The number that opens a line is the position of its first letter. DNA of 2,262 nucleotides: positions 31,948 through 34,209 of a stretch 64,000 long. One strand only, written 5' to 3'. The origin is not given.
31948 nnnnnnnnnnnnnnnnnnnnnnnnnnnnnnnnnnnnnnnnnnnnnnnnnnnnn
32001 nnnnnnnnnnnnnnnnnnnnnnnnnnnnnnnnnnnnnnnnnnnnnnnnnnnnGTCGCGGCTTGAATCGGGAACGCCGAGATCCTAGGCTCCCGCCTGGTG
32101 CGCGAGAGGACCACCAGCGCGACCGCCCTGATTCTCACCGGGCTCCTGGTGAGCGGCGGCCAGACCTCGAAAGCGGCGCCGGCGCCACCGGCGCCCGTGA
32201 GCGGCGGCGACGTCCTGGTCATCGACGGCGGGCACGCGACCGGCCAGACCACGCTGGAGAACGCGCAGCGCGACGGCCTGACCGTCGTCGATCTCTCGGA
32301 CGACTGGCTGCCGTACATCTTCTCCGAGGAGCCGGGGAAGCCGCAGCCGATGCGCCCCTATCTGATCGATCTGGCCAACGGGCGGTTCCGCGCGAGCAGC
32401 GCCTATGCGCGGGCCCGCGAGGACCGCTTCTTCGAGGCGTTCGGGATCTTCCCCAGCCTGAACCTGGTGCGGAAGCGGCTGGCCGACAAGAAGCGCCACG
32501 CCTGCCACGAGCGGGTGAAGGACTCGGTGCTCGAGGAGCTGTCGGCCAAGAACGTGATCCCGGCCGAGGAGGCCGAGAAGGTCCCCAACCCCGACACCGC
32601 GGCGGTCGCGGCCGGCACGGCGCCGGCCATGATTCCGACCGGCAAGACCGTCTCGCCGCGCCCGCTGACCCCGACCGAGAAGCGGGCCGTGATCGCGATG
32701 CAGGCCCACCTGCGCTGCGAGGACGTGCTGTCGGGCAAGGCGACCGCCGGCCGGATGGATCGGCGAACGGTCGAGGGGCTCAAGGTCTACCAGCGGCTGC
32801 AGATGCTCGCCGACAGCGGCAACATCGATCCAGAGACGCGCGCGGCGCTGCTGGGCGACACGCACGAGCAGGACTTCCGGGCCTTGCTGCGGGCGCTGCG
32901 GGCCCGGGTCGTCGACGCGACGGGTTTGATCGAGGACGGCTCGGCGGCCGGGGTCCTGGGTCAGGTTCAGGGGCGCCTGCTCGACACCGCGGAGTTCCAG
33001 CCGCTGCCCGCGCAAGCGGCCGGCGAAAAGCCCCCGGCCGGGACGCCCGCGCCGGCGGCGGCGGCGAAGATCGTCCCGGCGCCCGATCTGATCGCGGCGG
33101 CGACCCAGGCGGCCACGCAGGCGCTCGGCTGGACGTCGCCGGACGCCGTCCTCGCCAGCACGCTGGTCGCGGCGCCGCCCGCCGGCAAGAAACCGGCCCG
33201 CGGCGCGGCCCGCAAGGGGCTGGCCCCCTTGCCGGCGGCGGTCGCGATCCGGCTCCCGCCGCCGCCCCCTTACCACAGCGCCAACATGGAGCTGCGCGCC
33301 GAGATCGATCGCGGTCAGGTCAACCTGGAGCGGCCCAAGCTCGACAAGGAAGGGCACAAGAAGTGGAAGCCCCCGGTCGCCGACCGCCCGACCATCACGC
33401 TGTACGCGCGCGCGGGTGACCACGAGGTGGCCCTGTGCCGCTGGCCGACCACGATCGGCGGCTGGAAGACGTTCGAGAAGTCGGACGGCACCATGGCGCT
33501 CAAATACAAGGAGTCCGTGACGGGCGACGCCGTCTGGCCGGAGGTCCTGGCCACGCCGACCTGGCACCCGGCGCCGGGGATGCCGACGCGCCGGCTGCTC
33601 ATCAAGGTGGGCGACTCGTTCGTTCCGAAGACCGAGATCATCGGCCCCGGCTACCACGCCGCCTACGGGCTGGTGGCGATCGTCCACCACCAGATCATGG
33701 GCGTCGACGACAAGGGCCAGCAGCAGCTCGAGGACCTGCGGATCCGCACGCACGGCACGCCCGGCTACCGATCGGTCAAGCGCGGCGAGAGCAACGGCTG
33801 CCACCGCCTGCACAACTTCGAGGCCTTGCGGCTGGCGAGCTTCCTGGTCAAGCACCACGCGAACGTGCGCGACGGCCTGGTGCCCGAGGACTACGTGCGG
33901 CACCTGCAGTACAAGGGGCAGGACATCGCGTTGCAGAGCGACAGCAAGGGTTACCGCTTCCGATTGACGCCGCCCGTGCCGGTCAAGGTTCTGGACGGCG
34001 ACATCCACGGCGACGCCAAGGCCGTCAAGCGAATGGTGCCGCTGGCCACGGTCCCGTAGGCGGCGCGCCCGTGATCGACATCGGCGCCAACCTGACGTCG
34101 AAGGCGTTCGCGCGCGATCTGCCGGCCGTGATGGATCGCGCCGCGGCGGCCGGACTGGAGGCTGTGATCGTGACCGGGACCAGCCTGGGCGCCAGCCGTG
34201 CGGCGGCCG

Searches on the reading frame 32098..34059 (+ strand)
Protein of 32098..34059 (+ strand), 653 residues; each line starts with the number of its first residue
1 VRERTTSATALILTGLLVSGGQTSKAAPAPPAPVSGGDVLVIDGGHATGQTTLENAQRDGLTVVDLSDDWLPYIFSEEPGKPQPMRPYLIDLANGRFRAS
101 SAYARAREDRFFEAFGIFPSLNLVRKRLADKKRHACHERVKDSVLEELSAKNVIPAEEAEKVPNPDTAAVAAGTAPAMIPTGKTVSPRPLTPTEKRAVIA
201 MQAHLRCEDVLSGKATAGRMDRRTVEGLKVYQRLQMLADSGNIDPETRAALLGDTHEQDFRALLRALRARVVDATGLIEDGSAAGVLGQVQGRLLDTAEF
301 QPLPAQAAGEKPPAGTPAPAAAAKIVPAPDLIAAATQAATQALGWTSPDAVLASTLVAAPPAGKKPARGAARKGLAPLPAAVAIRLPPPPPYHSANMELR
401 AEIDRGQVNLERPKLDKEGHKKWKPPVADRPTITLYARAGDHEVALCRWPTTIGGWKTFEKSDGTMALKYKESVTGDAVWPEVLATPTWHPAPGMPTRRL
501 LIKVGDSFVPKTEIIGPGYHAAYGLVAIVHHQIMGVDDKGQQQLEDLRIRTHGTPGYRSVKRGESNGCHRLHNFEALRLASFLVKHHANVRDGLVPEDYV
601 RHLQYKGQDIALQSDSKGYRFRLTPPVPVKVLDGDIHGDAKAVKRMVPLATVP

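Call 71: search_protein_families(library=pfam, proteins=[window:32098-34059:+], max_evalue=0.001)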
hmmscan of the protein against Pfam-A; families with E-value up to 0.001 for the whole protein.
window:32098-34059:+ (653 aa): 1 family
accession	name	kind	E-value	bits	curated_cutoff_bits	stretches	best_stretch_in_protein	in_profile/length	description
PF01471.23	PG_binding_1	-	5.6e-06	26.9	23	1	197-251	4-57/57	Putative peptidoglycan binding domain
